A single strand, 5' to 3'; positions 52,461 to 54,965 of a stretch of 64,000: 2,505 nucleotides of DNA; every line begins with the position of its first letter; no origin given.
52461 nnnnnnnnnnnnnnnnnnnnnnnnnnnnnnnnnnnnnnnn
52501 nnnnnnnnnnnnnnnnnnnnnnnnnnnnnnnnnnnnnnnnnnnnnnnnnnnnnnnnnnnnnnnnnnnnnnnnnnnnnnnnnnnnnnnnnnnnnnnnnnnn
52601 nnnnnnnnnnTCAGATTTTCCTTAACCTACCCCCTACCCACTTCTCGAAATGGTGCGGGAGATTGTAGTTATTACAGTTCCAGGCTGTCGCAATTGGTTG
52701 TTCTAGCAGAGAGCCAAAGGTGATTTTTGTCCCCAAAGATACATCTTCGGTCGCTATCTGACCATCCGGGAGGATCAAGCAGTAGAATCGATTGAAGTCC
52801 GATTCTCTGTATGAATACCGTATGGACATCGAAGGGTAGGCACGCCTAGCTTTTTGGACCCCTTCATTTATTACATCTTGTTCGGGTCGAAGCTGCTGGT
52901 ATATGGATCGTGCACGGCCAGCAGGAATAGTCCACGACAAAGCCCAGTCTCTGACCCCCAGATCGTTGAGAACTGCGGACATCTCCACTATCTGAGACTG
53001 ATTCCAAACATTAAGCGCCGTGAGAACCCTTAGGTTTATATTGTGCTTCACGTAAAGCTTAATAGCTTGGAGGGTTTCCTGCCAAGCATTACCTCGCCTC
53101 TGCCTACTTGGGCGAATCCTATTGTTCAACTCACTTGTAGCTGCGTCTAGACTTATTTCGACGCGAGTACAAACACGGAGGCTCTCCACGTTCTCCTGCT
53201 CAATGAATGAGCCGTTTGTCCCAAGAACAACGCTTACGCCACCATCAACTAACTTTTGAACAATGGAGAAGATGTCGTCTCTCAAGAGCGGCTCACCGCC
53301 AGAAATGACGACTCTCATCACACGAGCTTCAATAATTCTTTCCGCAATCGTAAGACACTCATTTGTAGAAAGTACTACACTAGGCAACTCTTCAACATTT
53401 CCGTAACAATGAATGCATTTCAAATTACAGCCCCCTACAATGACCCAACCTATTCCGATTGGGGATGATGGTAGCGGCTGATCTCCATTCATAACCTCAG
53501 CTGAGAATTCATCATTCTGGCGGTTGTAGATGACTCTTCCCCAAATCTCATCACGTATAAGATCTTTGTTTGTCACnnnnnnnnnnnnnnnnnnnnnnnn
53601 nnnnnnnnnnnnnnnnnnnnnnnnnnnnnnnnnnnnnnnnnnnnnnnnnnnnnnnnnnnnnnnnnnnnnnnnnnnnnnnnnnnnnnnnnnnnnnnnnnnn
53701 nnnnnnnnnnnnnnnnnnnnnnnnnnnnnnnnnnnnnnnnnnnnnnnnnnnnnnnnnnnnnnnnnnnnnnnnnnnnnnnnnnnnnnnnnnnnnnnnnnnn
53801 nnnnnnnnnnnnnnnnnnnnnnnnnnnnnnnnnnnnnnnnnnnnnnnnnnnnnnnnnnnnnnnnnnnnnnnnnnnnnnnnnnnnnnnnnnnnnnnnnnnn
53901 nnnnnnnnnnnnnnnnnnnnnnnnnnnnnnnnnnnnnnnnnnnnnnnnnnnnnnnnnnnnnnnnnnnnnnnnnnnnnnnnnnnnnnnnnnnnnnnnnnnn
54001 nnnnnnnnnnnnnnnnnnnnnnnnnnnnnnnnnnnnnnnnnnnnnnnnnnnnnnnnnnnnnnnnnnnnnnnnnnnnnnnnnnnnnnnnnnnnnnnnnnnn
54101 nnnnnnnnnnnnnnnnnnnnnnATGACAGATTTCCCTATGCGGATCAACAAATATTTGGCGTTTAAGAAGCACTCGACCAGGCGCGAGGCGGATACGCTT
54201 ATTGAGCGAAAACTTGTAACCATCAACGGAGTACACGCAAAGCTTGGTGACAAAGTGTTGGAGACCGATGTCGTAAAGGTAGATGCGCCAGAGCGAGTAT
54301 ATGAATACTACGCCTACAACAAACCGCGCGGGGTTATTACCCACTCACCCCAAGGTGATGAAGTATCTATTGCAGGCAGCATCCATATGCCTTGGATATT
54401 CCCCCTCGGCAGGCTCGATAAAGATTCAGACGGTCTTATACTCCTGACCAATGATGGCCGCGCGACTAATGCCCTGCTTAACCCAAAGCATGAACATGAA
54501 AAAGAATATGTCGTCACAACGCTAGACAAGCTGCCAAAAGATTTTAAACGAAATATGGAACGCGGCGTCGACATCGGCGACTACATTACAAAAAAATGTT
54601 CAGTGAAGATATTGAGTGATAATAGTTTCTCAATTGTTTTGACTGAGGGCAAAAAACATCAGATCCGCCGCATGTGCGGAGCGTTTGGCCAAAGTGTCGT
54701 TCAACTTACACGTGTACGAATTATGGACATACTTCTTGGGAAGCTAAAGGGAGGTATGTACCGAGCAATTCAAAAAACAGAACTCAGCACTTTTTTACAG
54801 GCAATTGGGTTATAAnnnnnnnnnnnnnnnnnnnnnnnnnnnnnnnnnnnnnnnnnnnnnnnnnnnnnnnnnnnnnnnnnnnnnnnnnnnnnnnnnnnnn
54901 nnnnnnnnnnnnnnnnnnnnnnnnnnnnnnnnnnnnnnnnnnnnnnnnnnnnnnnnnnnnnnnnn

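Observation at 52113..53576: Radical SAM enzyme paired with a degenerate-HIT protein: candidate nucleotide-modifying (viperin-like?) accessory module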

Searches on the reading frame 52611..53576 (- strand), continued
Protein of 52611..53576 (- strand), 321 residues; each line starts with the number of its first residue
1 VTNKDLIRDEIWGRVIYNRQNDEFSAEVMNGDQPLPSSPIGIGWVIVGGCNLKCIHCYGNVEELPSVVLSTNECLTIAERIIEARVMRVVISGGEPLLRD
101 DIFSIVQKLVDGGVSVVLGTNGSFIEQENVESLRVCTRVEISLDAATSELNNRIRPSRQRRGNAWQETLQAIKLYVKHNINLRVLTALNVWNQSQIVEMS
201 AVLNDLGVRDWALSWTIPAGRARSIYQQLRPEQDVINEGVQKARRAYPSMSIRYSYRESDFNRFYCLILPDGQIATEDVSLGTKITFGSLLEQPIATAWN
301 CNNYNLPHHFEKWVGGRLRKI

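Call 49: find_encoding_contigs(protein=P0057, flank=5000, max_places=2)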
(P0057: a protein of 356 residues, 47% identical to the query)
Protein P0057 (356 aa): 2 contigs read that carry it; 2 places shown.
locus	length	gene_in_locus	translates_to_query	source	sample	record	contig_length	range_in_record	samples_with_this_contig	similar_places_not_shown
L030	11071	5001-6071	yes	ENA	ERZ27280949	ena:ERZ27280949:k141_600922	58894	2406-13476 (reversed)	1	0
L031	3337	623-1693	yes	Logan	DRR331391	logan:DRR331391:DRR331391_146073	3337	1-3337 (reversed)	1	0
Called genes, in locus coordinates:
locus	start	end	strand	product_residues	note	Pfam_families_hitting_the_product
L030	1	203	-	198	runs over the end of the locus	PF04390:LptE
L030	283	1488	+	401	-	PF00266:Aminotran_5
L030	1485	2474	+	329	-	PF00389:2-Hacid_dh, PF02826:2-Hacid_dh_C, PF03446:NAD_binding_2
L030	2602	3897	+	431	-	PF00709:Adenylsucc_synt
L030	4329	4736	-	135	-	-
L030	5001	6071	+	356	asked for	PF04055:Radical_SAM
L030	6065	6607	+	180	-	PF00293:NUDIX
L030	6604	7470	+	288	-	PF00892:EamA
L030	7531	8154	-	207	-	PF08857:ParBc_2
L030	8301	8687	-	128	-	PF01124:MAPEG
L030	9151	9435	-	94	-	PF04832:SOUL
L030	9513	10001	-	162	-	-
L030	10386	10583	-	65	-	-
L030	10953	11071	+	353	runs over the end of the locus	PF00586:AIRS, PF02769:AIRS_C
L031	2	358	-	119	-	?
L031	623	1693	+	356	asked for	PF04055:Radical_SAM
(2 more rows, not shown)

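Call 59: find_encoding_contigs(protein=P0003, flank=8000, max_places=1)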
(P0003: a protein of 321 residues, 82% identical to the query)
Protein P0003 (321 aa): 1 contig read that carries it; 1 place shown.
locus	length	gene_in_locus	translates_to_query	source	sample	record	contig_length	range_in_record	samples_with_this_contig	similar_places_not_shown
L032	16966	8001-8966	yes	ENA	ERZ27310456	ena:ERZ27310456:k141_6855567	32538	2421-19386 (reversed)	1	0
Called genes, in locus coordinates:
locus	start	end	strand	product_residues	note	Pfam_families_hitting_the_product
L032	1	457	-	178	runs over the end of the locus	PF13238:AAA_18, PF13207:AAA_17 (weak)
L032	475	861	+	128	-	PF00856:SET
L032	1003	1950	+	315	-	PF03462:PCRF, PF00472:RF-1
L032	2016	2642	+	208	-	PF13240:Zn_Ribbon_1 (weak), PF05656:DUF805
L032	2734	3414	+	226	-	PF02463:SMC_N (faint), PF00005:ABC_tran, PF13304:AAA_21 (weak)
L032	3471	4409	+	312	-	PF18075:FtsX_ECD, PF02687:FtsX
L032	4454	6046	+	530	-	PF06418:CTP_synth_N, PF00117:GATase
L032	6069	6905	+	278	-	PF03631:Virul_fac_BrkB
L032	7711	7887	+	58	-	-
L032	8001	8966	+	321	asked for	PF04055:Radical_SAM, PF13353:Fer4_12 (faint)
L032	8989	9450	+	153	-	-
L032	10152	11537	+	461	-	PF00144:Beta-lactamase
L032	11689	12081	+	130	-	-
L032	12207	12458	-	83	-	-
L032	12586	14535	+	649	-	PF08448:PAS_4, PF08448:PAS_4, PF08447:PAS_3, PF00989:PAS, PF08447:PAS_3, PF08448:PAS_4, PF13426:PAS_9, PF00512:HisKA, +3 more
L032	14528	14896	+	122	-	PF00072:Response_reg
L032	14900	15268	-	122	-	-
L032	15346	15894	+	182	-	PF01965:DJ-1_PfpI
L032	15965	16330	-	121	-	PF12599:DUF3768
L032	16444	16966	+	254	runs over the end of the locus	PF03372:Exo_endo_phos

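Call 60: find_encoding_contigs(protein=P0002, flank=8000, max_places=1)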
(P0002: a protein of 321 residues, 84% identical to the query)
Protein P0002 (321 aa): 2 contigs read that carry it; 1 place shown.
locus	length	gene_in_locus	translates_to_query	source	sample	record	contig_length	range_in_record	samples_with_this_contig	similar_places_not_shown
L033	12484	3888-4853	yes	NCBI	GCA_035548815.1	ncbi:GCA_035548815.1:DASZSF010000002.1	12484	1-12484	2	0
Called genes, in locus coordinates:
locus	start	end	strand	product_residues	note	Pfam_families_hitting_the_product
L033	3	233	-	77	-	?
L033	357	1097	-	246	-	-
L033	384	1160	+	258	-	-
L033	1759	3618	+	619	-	PF00580:UvrD-helicase, PF13245:AAA_19, PF13361:UvrD_C, PF13538:UvrD_C_2 (faint)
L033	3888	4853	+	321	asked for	PF04055:Radical_SAM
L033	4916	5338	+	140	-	-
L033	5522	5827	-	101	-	-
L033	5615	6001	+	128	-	-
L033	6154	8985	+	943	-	PF00404:Dockerin_1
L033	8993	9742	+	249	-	-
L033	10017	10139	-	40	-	-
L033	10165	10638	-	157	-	PF18915:DUF5667 (weak)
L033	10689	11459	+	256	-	PF00119:ATP-synt_A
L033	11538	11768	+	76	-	PF00137:ATP-synt_C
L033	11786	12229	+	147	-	-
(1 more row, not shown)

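Call 69: find_related_loci(query=A1, collection=viral_contigs, flank=6000)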
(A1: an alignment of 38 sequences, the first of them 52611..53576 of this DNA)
Query A1 (321 aa) in viral_contigs; peptide patterns used: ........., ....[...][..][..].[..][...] (x = any residue, [..] = any of these).
594 stretches matched a pattern; 196 encode a relative of the query (tblastn E <= 1e-3); the best 80 are kept; 80 distinct loci.
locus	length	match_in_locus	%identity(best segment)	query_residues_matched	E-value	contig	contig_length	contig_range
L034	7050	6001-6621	29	39-245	1e-24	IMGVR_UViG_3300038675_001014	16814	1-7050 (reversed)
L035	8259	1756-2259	28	37-208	3e-15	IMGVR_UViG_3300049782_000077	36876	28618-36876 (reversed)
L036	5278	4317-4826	27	50-224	3e-12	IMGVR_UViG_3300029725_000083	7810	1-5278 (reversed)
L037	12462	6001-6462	30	68-220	2e-10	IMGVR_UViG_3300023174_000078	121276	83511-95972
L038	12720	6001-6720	24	49-300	4e-10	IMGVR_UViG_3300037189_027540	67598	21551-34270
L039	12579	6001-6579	25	30-222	1e-9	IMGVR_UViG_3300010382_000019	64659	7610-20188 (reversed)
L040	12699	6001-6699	25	24-255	1e-9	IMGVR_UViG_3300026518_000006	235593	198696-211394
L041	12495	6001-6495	29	44-214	1e-9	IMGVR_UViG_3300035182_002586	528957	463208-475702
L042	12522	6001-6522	22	39-211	3e-9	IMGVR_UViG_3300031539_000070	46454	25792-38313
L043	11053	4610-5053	28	68-214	5e-9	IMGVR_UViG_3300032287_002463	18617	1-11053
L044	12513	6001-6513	24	68-241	9e-9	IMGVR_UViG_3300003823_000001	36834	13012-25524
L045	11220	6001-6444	29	68-214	1e-8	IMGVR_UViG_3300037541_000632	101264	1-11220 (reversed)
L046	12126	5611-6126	28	33-208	2e-8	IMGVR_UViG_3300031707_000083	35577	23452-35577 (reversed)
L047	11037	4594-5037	27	68-214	2e-8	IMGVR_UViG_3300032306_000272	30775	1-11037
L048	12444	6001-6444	27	68-214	2e-8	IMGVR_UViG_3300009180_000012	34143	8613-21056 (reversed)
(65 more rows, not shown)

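Call 70: find_related_loci(query=A1, collection=metagenome_contigs, flank=4000)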
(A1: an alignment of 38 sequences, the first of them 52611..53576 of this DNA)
Query A1 (321 aa) in metagenome_contigs; peptide patterns used: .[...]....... (x = any residue, [..] = any of these).
18 stretches matched a pattern; 12 encode a relative of the query (tblastn E <= 1e-3); 12 distinct loci.
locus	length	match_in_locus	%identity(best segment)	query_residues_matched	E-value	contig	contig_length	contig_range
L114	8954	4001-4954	58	1-317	7e-129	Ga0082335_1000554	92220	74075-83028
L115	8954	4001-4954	58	1-317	7e-129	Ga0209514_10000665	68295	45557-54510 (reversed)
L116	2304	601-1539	58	7-318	4e-128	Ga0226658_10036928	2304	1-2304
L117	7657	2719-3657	58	7-318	2e-121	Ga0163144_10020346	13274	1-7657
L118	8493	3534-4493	56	1-318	1e-118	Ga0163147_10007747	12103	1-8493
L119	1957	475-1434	52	1-320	5e-118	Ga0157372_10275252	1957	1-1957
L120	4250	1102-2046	34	7-319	2e-51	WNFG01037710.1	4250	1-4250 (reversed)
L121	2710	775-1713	35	8-318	4e-51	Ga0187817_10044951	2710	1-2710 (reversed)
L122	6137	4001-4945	34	7-319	2e-50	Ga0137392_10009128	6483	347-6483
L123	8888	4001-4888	35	17-312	4e-49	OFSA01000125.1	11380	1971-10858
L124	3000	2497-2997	43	2-167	4e-43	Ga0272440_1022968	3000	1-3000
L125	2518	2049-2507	43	6-157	2e-31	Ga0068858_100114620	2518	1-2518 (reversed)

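Call 73: search_protein_families(library=padloc, proteins=[L027:4284-4988:+, L120:373-1074:+, P0205, P0032, L004:7708-8001:+, L001:8999-9535:+, L010:5475-5915:+, L010:4834-5406:+], max_evalue=0.001)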
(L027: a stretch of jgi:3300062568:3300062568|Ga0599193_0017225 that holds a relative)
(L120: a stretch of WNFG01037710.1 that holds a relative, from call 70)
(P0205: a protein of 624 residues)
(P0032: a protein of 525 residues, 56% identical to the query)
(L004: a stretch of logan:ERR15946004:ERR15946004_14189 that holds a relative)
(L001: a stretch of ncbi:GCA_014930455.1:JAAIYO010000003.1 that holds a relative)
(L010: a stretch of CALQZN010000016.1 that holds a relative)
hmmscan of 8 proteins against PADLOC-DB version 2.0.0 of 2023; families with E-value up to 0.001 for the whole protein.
L027:4284-4988:+ (234 aa): 14 families
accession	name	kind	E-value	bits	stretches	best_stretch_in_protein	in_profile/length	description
PDLC04141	capP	-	1.1e-20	72.2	1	48-200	30-163/242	capP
PDLC03949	RmrA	-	3.4e-11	40.6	1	83-155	179-237/363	-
PDLC03954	RmrA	-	3.9e-10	37.2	1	93-152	208-260/380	-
PDLC03945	RmrA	-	6e-10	36.8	1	82-155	196-262/394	-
PDLC03952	RmrA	-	9.2e-09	32.6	1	86-152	213-272/395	-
PDLC03953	RmrA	-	1.1e-08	32.8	1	88-155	203-255/373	-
PDLC03947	RmrA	-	4.2e-08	30.4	1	84-151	198-259/383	-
PDLC03944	RmrA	-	7.9e-08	29.8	1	87-152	193-251/384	-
PDLC03943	RmrA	-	5.9e-07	26.9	1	87-162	186-247/370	-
PDLC03946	RmrA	-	9.8e-07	25.8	1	79-155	176-239/357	-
PDLC03951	RmrA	-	6.5e-06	23.4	1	83-150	195-253/400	-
PDLC03948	RmrA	-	9.1e-06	22.8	1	91-150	205-257/397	-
PDLC03955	RmrA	-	1.2e-05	22.7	1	92-154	213-261/371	-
PDLC03950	RmrA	-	0.00029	18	1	89-150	192-245/369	-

L120:373-1074:+ (233 aa): 17 families
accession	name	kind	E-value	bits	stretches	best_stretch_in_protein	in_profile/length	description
PDLC04141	capP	-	2.3e-23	81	1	38-150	20-121/242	capP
PDLC03949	RmrA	-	5.4e-12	43.3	1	88-151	186-235/363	-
PDLC03952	RmrA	-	1.4e-10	38.6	1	80-150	209-272/395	-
PDLC03954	RmrA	-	2e-10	38.1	1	91-152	208-262/380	-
PDLC03945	RmrA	-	1.3e-09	35.7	1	91-154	208-263/394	-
PDLC03951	RmrA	-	3.5e-09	34.1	1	80-149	194-254/400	-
PDLC03944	RmrA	-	3.7e-09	34.1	1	82-151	190-252/384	-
PDLC03947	RmrA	-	1.3e-08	32.1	1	90-152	207-262/383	-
PDLC03948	RmrA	-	1.5e-08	32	1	79-149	195-258/397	-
PDLC03953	RmrA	-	2.4e-08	31.6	1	91-151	208-253/373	-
PDLC03946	RmrA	-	8e-08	29.4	1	89-154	188-240/357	-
PDLC03943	RmrA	-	1.4e-07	29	1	91-162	192-249/370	-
PDLC03950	RmrA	-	3.7e-06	24.2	1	89-164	194-257/369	-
PDLC03955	RmrA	-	2e-05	22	1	89-149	212-258/371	-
PDLC04776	PDC-M69B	-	2.6e-05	22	1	84-172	74-160/272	-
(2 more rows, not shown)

P0205 (624 aa): 15 families
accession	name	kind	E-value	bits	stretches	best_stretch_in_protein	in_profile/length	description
PDLC02904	pVip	-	1.4e-25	88.3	1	342-609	3-256/262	Viperins associated with kinases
PDLC02903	pVip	-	8.6e-24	82.4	1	344-610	2-252/257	Viperins not associated with kinases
PDLC04141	capP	-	8.6e-16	56.2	1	182-272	60-153/242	capP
PDLC03949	RmrA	-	2.7e-08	31.1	1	179-273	179-266/363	-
PDLC03954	RmrA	-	6.2e-08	30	1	188-243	207-255/380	-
PDLC02905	pVip-kinase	-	1.1e-06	26.2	1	345-447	185-293/474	Viperin-kinase fusion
PDLC03948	RmrA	-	9e-06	22.8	1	186-243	204-254/397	-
PDLC03952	RmrA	-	9.3e-06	22.7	1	187-243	218-267/395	-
PDLC03951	RmrA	-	1.9e-05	21.8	1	188-243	204-250/400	-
PDLC03945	RmrA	-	2.6e-05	21.6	1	188-243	207-254/394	-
PDLC03944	RmrA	-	2.9e-05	21.3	1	184-243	194-246/384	-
PDLC03955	RmrA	-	5.1e-05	20.7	1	161-245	189-256/371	-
PDLC03947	RmrA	-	6.6e-05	19.9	1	188-243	207-255/383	-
PDLC03953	RmrA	-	0.00025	18.4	1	187-248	206-252/373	-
PDLC03946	RmrA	-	0.00034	17.4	1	179-244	180-232/357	-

P0032 (525 aa): 15 families
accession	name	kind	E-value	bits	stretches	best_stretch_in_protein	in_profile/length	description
PDLC02903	pVip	-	2.2e-22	77.8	1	247-512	4-253/257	Viperins not associated with kinases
PDLC02904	pVip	-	1.3e-21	75.3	1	245-510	5-257/262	Viperins associated with kinases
PDLC04141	capP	-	2.9e-14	51.2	1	84-174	61-153/242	capP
PDLC02905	pVip-kinase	-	4.5e-10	37.4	1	252-329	191-273/474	Viperin-kinase fusion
PDLC03954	RmrA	-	3.8e-09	33.9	1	89-144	207-254/380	-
PDLC03953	RmrA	-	4.5e-07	27.4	1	87-149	205-251/373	-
PDLC03944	RmrA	-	1.3e-06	25.7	1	88-144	197-245/384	-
PDLC03948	RmrA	-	1.6e-06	25.3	1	8-144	134-253/397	-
PDLC03951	RmrA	-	1.7e-06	25.3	1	85-144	200-249/400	-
PDLC03947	RmrA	-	1.7e-06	25.1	1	88-144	206-254/383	-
PDLC03952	RmrA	-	7.6e-06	23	1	88-144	218-266/395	-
PDLC03949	RmrA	-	1.7e-05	21.9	1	88-144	187-228/363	-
PDLC03945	RmrA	-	5.2e-05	20.6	1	89-144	207-253/394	-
PDLC03943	RmrA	-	8.1e-05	19.9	1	88-153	190-241/370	-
PDLC03950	RmrA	-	0.00028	18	1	87-144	193-241/369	-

L004:7708-8001:+ (97 aa): 0 families

L001:8999-9535:+ (178 aa): 1 family
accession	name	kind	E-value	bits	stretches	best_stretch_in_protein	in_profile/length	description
PDLC04899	PDC-S07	-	2.8e-05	21.8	1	38-94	9-63/135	-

L010:5475-5915:+ (146 aa): 1 family
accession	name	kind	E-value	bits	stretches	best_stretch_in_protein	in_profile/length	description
PDLC04899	PDC-S07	-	6.8e-14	49.7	1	1-124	3-119/135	-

L010:4834-5406:+ (190 aa): 0 families

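Call 90: search_protein_families(library=phrogs, proteins=[window:52611-53576:-], max_evalue=0.001)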
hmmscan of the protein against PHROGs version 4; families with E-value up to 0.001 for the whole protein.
window:52611-53576:- (321 aa): 6 families
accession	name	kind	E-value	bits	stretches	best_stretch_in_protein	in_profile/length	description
phrog_1802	-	other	4.3e-12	46.7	1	50-250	54-275/556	radical SAM domain-containing protein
phrog_13987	-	other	5.7e-08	33.4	1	42-130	17-109/274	radical SAM domain-containing protein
phrog_2076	-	moron, auxiliary metabolic gene and host takeover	9.3e-07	29.6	1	43-157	34-156/247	QueE-like radical SAM domain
phrog_21308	-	other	4.1e-06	26.2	1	49-174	422-551/735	radical SAM domain-containing protein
phrog_27668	-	unknown function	4.5e-05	23.9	1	48-218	14-176/335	-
phrog_14086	-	other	0.00064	20.2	1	50-192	97-249/353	radical SAM domain-containing protein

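Call 95: fold_search(model_id=the predicted structure, library=viral)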
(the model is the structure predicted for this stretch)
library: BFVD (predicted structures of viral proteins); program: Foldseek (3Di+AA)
matches with E <= 10: 924; with E <= 0.001: 74
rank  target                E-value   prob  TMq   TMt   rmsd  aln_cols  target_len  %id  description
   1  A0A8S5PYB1            4.2e-11  1.00  0.61  0.70   4.6       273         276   18  Radical SAM core domain-containing protein [Podoviridae sp. ctIlO27]
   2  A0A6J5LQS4            5.6e-11  1.00  0.64  0.47   5.0       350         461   13  Radical_SAM domain containing protein [uncultured Caudovirales phage]
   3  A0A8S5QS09            1.1e-10  1.00  0.60  0.35   6.8       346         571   18  7-cyano-7-deazaguanine synthase [Myoviridae sp. ctgXL3]
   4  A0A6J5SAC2            7.3e-10  1.00  0.57  0.58   6.1       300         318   14  4Fe4S-binding SPASM domain containing protein [uncultured Caudovirales phage]
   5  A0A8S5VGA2            1.1e-09  1.00  0.60  0.50   5.3       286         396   16  Fe-S oxidoreductase [Myoviridae sp. ctkfK18]
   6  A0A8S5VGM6            3.3e-09  1.00  0.52  0.49   6.9       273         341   16  Tungsten cofactor oxidoreductase radical SAM maturase [Myoviridae sp. ctkfK18]
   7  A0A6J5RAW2            5.0e-09  1.00  0.49  0.49   8.7       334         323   12  Radical_SAM domain containing protein [uncultured Caudovirales phage]
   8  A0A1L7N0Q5            6.7e-09  1.00  0.58  0.37   4.1       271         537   16  Radical SAM core domain-containing protein [Ralstonia phage RP12]
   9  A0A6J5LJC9            6.7e-09  1.00  0.46  0.36   5.4       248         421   19  Radical_SAM domain containing protein [uncultured Caudovirales phage]
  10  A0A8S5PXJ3            1.1e-08  1.00  0.54  0.52   9.1       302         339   14  Putative Fe-S oxidoreductase [Podoviridae sp. ctIlO27]
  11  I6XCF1                1.1e-08  1.00  0.45  0.41   7.8       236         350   17  MoaA/nifB/pqqE family protein [Vibrio phage phi-pp2]
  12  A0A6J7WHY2            1.7e-08  1.00  0.45  0.38   5.7       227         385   14  Radical_SAM domain containing protein [uncultured Caudovirales phage]
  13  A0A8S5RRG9            2.4e-08  1.00  0.53  0.42  11.9       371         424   12  Fe-S oxidoreductase [Podoviridae sp. ctXdu7]
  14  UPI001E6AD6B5         2.9e-08  1.00  0.55  0.39  16.8       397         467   13  (no name look-up for this kind of identifier)
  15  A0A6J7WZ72            3.1e-08  1.00  0.49  0.74   3.5       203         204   19  Radical_SAM domain containing protein [uncultured Caudovirales phage]
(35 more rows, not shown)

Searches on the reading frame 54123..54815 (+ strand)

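Call 3: search_protein_families(library=pfam, proteins=[window:54123-54815:+], max_evalue=0.01)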
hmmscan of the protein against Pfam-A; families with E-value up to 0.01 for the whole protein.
window:54123-54815:+ (230 aa): 2 families
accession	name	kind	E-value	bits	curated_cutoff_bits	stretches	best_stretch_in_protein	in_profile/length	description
PF00849.27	PseudoU_synth_2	-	6.3e-18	65.9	26.8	1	62-185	2-150/152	RNA pseudouridylate synthase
PF01479.30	S4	-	4e-08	33.3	22.8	1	6-51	1-48/48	S4 domain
